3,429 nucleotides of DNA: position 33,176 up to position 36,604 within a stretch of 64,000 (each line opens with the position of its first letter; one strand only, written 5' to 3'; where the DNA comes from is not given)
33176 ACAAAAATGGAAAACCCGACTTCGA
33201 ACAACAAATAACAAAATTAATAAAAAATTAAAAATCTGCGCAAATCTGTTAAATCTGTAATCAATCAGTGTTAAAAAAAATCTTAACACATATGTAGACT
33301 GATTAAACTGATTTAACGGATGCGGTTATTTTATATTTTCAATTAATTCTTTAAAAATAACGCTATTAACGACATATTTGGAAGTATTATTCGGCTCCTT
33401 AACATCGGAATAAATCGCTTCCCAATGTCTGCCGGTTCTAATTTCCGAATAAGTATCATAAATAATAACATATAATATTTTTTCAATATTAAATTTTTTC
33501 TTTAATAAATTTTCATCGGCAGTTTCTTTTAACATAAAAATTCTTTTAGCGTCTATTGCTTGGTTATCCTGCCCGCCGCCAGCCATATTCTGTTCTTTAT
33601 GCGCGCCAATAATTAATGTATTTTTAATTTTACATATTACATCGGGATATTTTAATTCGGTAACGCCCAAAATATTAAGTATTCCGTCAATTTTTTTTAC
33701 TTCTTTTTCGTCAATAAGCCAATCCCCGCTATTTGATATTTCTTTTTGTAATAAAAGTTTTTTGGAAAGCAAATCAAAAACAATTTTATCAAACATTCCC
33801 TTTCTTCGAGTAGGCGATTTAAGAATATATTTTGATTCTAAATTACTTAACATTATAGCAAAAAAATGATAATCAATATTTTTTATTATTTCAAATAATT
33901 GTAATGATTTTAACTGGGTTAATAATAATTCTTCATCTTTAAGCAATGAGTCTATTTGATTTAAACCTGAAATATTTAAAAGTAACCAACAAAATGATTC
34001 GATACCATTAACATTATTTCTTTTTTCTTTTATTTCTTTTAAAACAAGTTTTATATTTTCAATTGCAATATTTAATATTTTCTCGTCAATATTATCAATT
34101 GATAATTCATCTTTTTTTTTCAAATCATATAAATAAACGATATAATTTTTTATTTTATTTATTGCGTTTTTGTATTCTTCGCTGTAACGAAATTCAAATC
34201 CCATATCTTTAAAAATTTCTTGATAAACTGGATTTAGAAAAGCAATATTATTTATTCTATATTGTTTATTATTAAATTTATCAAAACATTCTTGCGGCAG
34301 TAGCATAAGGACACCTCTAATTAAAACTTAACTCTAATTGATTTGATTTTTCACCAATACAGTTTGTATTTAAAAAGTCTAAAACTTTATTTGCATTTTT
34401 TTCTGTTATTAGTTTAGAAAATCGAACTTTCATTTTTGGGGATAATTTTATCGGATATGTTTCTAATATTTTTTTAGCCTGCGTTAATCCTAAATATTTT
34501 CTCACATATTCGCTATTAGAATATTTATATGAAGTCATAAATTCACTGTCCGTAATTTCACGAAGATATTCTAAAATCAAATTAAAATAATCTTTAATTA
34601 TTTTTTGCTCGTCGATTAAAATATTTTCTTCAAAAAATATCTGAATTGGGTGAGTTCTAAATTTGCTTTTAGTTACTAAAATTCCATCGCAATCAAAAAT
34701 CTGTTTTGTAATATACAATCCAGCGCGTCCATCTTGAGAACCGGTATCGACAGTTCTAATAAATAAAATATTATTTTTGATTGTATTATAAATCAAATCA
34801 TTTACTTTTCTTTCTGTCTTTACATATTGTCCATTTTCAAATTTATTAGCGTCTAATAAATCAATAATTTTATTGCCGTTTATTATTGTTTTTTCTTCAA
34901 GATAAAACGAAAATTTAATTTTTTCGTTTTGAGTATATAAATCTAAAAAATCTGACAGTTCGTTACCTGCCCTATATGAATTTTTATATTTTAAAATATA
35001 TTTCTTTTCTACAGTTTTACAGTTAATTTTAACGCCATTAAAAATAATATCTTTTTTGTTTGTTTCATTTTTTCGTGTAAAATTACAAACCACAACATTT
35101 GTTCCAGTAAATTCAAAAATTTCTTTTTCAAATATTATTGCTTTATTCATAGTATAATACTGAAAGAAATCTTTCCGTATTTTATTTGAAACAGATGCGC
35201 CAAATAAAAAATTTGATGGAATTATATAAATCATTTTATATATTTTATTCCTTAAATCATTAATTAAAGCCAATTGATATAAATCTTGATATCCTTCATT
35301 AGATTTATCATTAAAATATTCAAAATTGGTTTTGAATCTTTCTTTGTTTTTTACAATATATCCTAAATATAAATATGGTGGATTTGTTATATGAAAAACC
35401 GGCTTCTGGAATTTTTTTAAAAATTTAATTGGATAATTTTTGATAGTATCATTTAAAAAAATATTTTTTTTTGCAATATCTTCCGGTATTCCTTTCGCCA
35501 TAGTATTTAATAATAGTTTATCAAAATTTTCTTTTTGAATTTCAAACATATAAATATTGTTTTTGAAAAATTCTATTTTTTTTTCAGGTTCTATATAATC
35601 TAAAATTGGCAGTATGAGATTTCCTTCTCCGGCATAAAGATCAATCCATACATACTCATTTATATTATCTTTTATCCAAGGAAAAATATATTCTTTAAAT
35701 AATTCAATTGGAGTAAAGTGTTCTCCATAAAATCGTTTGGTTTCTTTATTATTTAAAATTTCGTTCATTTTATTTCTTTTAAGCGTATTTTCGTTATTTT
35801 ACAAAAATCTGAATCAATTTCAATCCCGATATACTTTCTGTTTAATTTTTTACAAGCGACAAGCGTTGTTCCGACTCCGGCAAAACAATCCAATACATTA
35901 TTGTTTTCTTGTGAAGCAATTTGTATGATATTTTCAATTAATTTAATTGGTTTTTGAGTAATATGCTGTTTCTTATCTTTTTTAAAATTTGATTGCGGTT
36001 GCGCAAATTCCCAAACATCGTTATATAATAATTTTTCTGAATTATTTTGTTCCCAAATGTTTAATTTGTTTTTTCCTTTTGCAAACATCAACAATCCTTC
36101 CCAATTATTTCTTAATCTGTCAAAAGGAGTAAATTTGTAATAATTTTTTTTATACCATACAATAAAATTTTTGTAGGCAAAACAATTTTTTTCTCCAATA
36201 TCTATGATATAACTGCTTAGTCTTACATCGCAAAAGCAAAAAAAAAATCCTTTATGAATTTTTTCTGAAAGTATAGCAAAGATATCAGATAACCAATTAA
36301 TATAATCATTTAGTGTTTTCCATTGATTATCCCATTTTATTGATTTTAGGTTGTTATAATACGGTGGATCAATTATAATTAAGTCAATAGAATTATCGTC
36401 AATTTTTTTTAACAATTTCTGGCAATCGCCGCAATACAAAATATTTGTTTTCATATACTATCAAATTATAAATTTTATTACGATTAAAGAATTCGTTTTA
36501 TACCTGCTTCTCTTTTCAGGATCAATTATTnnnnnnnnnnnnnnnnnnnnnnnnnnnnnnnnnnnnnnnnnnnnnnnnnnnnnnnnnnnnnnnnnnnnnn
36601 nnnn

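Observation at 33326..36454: Three-gene R-M module with two MTases of different classes (beta DPPY and gamma NPPY) plus an unknown 326-aa protein, inserted beside recA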

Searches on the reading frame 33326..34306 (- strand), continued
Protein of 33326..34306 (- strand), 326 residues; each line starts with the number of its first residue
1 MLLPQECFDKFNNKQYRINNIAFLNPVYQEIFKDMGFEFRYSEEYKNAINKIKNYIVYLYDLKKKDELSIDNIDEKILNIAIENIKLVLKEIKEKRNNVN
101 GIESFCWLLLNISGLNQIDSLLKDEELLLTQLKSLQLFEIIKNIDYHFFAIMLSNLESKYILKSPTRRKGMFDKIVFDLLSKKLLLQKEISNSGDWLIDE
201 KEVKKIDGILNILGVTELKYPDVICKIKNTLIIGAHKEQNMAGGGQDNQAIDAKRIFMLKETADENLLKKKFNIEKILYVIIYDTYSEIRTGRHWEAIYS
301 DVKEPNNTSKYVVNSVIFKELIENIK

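Call 75: search_protein_families(library=pfam, alignment_id=A1, max_evalue=10)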
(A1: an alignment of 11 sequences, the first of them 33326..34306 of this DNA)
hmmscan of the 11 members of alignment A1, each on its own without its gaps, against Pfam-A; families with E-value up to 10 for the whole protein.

A. member 1, window:33326-34306:- (326 aa): 0 families

B. families by the number of members that match (of 11 scanned): 18 families
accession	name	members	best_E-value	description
PF06300.18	Tsp45I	2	0.00061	Tsp45I type II restriction enzyme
PF16504.10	SP24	1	0.0045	Putative virion membrane protein of plant and insect virus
PF22809.1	DUF7014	1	0.029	Domain of unknown function (DUF7014)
PF00217.24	ATP-gua_Ptrans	1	0.041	ATP:guanido phosphotransferase, C-terminal catalytic domain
PF03297.21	Ribosomal_S25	1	0.048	S25 ribosomal protein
PF19548.4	CHRDL_1_2_C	1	0.061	Chordin-like protein 1/2 C-terminal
PF07972.16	Flavodoxin_NdrI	1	0.072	NrdI Flavodoxin like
PF10704.14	DUF2508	1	0.088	Protein of unknown function (DUF2508)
PF22306.1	PAV1-137_bromodom-like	1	0.1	PAV1-137, bromodomain-like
PF00515.34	TPR_1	1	0.12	Tetratricopeptide repeat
PF25111.1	AtTam9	1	0.12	AtTam9 family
PF15730.10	DUF4680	1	0.41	Domain of unknown function (DUF4680)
PF13406.11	SLT_2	1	0.47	Transglycosylase SLT domain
PF03008.20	DUF234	1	0.69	Archaea bacterial proteins of unknown function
PF05062.17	RICH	1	1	RICH domain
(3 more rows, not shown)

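Call 83: search_protein_families(library=pfam, proteins=[L001:5015-5662:+, L001:5677-6822:+, L005:1498-2970:-], max_evalue=0.001)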
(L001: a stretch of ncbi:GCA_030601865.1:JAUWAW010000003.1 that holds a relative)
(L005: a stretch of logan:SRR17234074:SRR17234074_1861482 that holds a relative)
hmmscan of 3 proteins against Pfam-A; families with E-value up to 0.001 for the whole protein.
L001:5015-5662:+ (215 aa): 2 families
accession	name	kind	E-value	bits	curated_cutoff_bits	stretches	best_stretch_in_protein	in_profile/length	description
PF00717.28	Peptidase_S24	-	2.1e-23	82.7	23.3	1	84-203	1-116/116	Peptidase S24-like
PF01726.22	LexA_DNA_bind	-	1.5e-13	50.8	23.7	1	4-65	3-64/65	LexA DNA binding domain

L001:5677-6822:+ (381 aa): 2 families
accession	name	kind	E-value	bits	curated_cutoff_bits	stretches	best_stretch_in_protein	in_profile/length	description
PF07669.17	Eco57I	-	1.6e-07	32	25.3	1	75-166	70-171/171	Eco57I restriction-modification methylase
PF02384.22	N6_Mtase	-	0.00024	21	20.4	1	69-190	115-244/311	N-6 DNA Methylase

L005:1498-2970:- (490 aa): 1 family
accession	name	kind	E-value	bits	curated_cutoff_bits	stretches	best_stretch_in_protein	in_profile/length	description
PF02384.22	N6_Mtase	-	2.7e-08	33.9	20.4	1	39-280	47-275/311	N-6 DNA Methylase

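Call 87: predict_structure(alignment_id=A2)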
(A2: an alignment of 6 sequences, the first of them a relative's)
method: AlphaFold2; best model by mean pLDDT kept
length: 328 residues; sequences in the alignment: 6
mean_pLDDT: 80.4   pTM: 0.63
mean pLDDT of the five models: 80.4, 79.6, 77.3, 72.9, 55.4
residues with pLDDT >= 90: 102; 70-90: 155; 50-70: 59; < 50: 12
segments of 3 or more residues with pLDDT < 50: 24-29, 150-154
pLDDT, mean of each block of 10 residues (from residue 1): 92 72 50 60 82 93 91 94 75 77 84 93 87 63 55 60 88 83 91 87 88 70 91 85 63 84 84 81 77 90 92 93 81
secondary structure, 60 per line:
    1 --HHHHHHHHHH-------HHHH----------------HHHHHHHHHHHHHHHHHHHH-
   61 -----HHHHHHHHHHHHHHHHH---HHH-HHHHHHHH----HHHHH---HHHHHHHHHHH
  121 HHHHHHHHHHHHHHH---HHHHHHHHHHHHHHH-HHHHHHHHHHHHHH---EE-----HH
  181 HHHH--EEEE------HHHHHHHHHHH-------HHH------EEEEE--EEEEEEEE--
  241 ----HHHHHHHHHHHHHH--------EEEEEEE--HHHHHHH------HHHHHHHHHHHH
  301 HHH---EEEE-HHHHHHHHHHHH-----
elements in order: H3-12 H20-23 H40-59 H66-82 H90-97 H102-106 H110-135 H139-153 H155-168 H179-184 E187-190 H197-207 E224-228 E231-238 H245-258 E267-273 H276-282 H289-303 E307-310 H312-323

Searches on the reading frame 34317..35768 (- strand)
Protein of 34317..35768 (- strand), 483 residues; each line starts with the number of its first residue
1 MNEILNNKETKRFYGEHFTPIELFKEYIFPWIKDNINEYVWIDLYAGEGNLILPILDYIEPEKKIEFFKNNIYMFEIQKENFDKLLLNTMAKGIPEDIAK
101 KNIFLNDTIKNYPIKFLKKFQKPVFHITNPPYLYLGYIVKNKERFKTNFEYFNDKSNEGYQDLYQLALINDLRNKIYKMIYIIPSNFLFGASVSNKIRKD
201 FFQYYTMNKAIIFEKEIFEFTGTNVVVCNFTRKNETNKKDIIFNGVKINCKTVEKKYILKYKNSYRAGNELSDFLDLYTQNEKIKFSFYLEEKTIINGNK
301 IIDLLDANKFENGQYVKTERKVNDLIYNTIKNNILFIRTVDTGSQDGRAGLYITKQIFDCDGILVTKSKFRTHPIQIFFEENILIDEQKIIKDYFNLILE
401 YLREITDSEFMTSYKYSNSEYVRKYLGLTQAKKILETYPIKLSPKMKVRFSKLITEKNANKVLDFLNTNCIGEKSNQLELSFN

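Call 3: search_protein_families(library=pfam, proteins=[window:34317-35768:-], max_evalue=0.1)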
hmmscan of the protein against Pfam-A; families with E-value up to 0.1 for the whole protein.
window:34317-35768:- (483 aa): 2 families
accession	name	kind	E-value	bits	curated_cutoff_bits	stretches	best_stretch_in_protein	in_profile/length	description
PF02384.22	N6_Mtase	-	1.5e-12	47.9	20.4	1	9-298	20-293/311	N-6 DNA Methylase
PF03602.21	Cons_hypoth95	-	0.019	15.1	24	1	24-53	28-57/182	Conserved hypothetical protein 95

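Call 4: search_protein_families(library=ncbifam, proteins=[window:34317-35768:-], max_evalue=0.1)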
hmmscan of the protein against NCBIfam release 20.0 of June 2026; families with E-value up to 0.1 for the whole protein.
window:34317-35768:- (483 aa): 1 family
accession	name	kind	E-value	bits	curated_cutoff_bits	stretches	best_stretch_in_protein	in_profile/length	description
TIGR00095.1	TIGR00095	equivalog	0.0031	17.2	117.5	1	24-89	39-102/194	16S rRNA (guanine(966)-N(2))-methyltransferase RsmD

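Call 5: search_protein_families(library=padloc, proteins=[window:34317-35768:-], max_evalue=0.1)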
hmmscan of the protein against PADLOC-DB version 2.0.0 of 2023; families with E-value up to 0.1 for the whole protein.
window:34317-35768:- (483 aa): 1 family
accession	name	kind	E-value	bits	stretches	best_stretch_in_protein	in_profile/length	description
PDLC03026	MTase_I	-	3.2e-08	31.2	1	6-281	134-400/487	Type I methyltransferase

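Call 8: search_protein_families(library=phrogs, proteins=[window:34317-35768:-], max_evalue=0.1)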
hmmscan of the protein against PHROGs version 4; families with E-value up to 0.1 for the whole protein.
window:34317-35768:- (483 aa): 0 families

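Call 53: search_solved_structures(query=window:34317-35768:-, max_evalue=0.01)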
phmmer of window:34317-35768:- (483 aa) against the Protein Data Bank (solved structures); distinct sequences matched with E-value up to 0.01: 0.

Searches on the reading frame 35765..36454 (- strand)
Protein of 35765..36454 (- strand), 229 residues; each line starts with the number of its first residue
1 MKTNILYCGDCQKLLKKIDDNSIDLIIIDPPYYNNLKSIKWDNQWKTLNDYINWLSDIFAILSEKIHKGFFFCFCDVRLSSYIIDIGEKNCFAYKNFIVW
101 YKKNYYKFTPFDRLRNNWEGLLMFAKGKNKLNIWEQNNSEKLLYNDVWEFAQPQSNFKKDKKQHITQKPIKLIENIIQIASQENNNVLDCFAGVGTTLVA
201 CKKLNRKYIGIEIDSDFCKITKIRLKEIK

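Call 3: search_protein_families(library=pfam, proteins=[window:35765-36454:-], max_evalue=0.1)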
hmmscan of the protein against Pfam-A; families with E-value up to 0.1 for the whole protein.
window:35765-36454:- (229 aa): 6 families
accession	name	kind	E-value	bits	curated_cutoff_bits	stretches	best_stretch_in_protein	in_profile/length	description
PF01555.25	N6_N4_Mtase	-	2e-42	146.1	26.7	1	23-222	1-220/221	DNA methylase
PF00398.26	RrnaAD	-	5.9e-05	22.7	24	1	155-226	2-73/263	Ribosomal RNA adenine dimethylase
PF03602.21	Cons_hypoth95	-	0.0013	18.9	24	0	12-37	102-128/182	Conserved hypothetical protein 95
PF13847.12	Methyltransf_31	-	0.0022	18.1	27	0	182-221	2-44/145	Methyltransferase domain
PF02475.24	TRM5-TYW2_MTfase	-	0.0027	18.1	28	1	177-219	30-74/164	TRM5/TYW2 methyltransferase domain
PF09445.16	Methyltransf_15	-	0.02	14.9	22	0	186-222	3-39/165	RNA cap guanine-N2 methyltransferase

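Call 4: search_protein_families(library=ncbifam, proteins=[window:35765-36454:-], max_evalue=0.1)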
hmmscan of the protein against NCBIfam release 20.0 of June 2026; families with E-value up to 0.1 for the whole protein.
window:35765-36454:- (229 aa): 12 families
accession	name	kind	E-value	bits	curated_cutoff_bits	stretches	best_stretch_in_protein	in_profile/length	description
NF008572.0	PRK11524.1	equivalog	1e-26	93.7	292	2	135-227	168-258/294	adenine-specific DNA-methyltransferase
NF050803.1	DnaMtaseCcrMCaul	equivalog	5.5e-22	78.2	830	1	4-228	4-250/350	adenine-specific DNA-methyltransferase CcrM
NF010253.0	PRK13699.1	subfamily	7.6e-17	61.7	244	1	8-228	6-208/226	DNA methyltransferase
TIGR01177.1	TIGR01177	hypoth_equivalog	0.0059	16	316.55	0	182-227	181-226/330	TIGR01177 family methyltransferase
NF040539.1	AST_met_ArsM_2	exception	0.013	15.3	240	1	149-222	24-98/262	putative arsinothricin biosynthesis methyltransferase ArsM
NF011529.0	PRK14968.1-3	equivalog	0.013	15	162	1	172-222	26-73/198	putative methyltransferase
TIGR03534.1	RF_mod_PrmC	equivalog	0.02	14.3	199.1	0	14-36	147-170/253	peptide chain release factor N(5)-glutamine methyltransferase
NF008748.0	PRK11783.1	equivalog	0.023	12.9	466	1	6-64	596-651/704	bifunctional 23S rRNA (guanine(2069)-N(7))-methyltransferase RlmK/23S rRNA (guanine(2445)-N(2))-methyltransferase RlmL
NF000499.2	Erm23S_rRNA_broad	equivalog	0.024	14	212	1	171-226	10-66/244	23S ribosomal RNA methyltransferase Erm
TIGR02085.1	meth_trns_rumB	equivalog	0.033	13.2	429.5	1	133-217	188-267/374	23S rRNA (uracil(747)-C(5))-methyltransferase RlmC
TIGR00755.1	ksgA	equivalog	0.034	13.5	171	1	157-227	3-73/256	16S rRNA (adenine(1518)-N(6)/adenine(1519)-N(6))-dimethyltransferase RsmA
TIGR00479.1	rumA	equivalog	0.037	12.9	183.55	0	173-216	282-326/432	23S rRNA (uracil(1939)-C(5))-methyltransferase RlmD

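Call 5: search_protein_families(library=padloc, proteins=[window:35765-36454:-], max_evalue=0.1)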
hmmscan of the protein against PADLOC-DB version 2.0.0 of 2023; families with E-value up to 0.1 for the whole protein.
window:35765-36454:- (229 aa): 78 families (the best 25 are shown)
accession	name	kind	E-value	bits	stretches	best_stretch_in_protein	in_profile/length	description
PDLC03371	MTase_II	-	7.4e-50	167.9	1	2-228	9-255/260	Type II methyltransferase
PDLC03299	MTase_II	-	2.4e-37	127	1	4-226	15-258/296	Type II methyltransferase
PDLC03265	MTase_II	-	1.8e-36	124.2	2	5-109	26-131/333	Type II methyltransferase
PDLC03387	MTase_II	-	3e-33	113.2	2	91-226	139-276/289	Type II methyltransferase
PDLC03353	MTase_II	-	5.2e-30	102.8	1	3-226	9-251/260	Type II methyltransferase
PDLC03339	MTase_II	-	3.4e-28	96.5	2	124-227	172-273/399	Type II methyltransferase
PDLC03216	MTase_II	-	5e-25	86.3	1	3-228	11-258/364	Type II methyltransferase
PDLC03320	MTase_II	-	4.5e-24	83.1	2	145-228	193-277/289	Type II methyltransferase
PDLC03279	MTase_II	-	1.2e-23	81.3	1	9-226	362-585/587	Type II methyltransferase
PDLC03350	MTase_II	-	4e-22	77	1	8-228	61-298/312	Type II methyltransferase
PDLC03251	MTase_II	-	3.2e-21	73.8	2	148-226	185-267/282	Type II methyltransferase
PDLC03228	MTase_II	-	5.7e-21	73.4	1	5-226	3-206/227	Type II methyltransferase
PDLC03260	MTase_II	-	5.7e-21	72.8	2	160-222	242-304/349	Type II methyltransferase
PDLC03738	oMTase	-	5.9e-20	69.3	2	95-228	126-268/376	orphan methyltransferase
PDLC03230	MTase_II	-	8.4e-20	69.4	2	124-221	184-278/360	Type II methyltransferase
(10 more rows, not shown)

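Call 8: search_protein_families(library=phrogs, proteins=[window:35765-36454:-], max_evalue=0.1)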
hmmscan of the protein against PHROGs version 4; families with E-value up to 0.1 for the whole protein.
window:35765-36454:- (229 aa): 22 families
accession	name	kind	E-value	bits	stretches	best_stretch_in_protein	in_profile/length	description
phrog_67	-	other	3.3e-57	196.1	1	1-227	121-345/743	DNA methyltransferase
phrog_498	-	other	3.9e-30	105.9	1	6-227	203-422/633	DNA methyltransferase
phrog_3008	-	other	4.3e-21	76.3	1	147-227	134-213/244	DNA methyltransferase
phrog_6025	-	other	2.2e-19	70.8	1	5-106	13-114/192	DNA methyltransferase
phrog_18293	-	other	7.8e-19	68.8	1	126-227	6-109/119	methyltransferase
phrog_23085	-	unknown function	1e-14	55.4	1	146-225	27-105/138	-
phrog_23148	-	unknown function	1.8e-13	51.9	1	158-226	79-147/165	-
phrog_8769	-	other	3.7e-13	50.1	1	174-225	2-53/71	methyltransferase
phrog_6952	-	other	3.8e-12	47.4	1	140-226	94-176/181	DNA methyltransferase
phrog_18146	-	other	6.2e-09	36.2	1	172-219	57-104/452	DNA methyltransferase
phrog_12517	-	unknown function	1.1e-07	32.4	1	7-79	163-239/316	-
phrog_12862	-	unknown function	7.8e-07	30.1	1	5-44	4-41/149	-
phrog_16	-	DNA, RNA and nucleotide metabolism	1.4e-06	27.8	1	121-217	815-901/986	DNA helicase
phrog_10183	-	other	3e-06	26.7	1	6-36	504-532/889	DNA methyltransferase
phrog_23224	-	other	9.6e-05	22.8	1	155-228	221-295/305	DNA methyltransferase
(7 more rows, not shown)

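Call 52: search_solved_structures(query=window:35765-36454:-, max_evalue=0.001)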
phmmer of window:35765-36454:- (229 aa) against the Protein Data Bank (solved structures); distinct sequences matched with E-value up to 0.001: 12.
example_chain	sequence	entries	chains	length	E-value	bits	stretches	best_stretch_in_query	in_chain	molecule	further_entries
5hek_A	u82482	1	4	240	1.3e-21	80.5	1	7-225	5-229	Adenine specific DNA methyltransferase (DpnA)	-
5hfj_A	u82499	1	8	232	1.3e-21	80.4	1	7-225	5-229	Adenine specific DNA methyltransferase (DpnA)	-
1g60_A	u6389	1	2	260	8.8e-21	77.8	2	134-221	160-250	Adenine-specific Methyltransferase MboIIA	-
9c3u_A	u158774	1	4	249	7.9e-17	64.8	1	144-225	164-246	Methyltransferase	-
8urk_A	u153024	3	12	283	1.2e-16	64.2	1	144-225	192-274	Methyltransferase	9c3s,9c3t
6pbd_A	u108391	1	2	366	3.1e-14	56.3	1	92-227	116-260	Modification methylase CcrMI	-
1nw8_A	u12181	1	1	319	1.5e-12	50.8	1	77-200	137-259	MODIFICATION METHYLASE RSRI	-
1eg2_A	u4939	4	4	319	2e-12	50.4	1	79-200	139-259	MODIFICATION METHYLASE RSRI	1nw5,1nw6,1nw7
2zie_A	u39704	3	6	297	2.1e-10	43.8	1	135-225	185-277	Putative modification methylase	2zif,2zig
8s9m_A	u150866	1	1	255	7.4e-09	38.7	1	162-225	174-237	DNA cytosine-N4 methyltransferase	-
8s9n_A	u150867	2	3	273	9e-09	38.4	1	162-225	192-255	DNA cytosine-N4 methyltransferase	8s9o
1boo_A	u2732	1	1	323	4.4e-07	32.9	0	162-224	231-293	PROTEIN (N-4 CYTOSINE-SPECIFIC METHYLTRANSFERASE PVU II)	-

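Call 70: find_homologous_proteins(query=window:35765-36454:-, max_evalue=1e-40)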
Query window:35765-36454:- (229 aa): 3 proteins with E <= 1e-40 among 892 candidates.
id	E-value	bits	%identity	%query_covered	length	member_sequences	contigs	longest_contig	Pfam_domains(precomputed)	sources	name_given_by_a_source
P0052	4.4e-142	490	100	94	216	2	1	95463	PF01555.25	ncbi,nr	ncbi:MAG TPA: site-specific DNA-methyltransferase [bacterium]|nr:site-specific DNA-methyltransferase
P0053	9.4e-118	410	78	99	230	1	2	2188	PF01555.25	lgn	-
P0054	5.6e-112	391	74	100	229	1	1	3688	PF01555.25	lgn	-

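Call 71: find_encoding_contigs(protein=P0053, flank=5000, max_places=3)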
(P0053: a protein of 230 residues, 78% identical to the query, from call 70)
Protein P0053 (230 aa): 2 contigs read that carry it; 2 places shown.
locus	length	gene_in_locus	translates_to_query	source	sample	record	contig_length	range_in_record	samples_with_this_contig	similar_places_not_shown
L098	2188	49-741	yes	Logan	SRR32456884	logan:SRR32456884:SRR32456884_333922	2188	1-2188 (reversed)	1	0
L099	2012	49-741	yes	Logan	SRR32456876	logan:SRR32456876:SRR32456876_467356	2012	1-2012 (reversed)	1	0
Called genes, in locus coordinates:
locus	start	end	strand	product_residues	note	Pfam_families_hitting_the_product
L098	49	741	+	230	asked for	PF01555:N6_N4_Mtase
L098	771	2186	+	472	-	?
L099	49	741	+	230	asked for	PF01555:N6_N4_Mtase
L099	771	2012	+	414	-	?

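Call 72: find_encoding_contigs(protein=P0052, flank=3000, max_places=2)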
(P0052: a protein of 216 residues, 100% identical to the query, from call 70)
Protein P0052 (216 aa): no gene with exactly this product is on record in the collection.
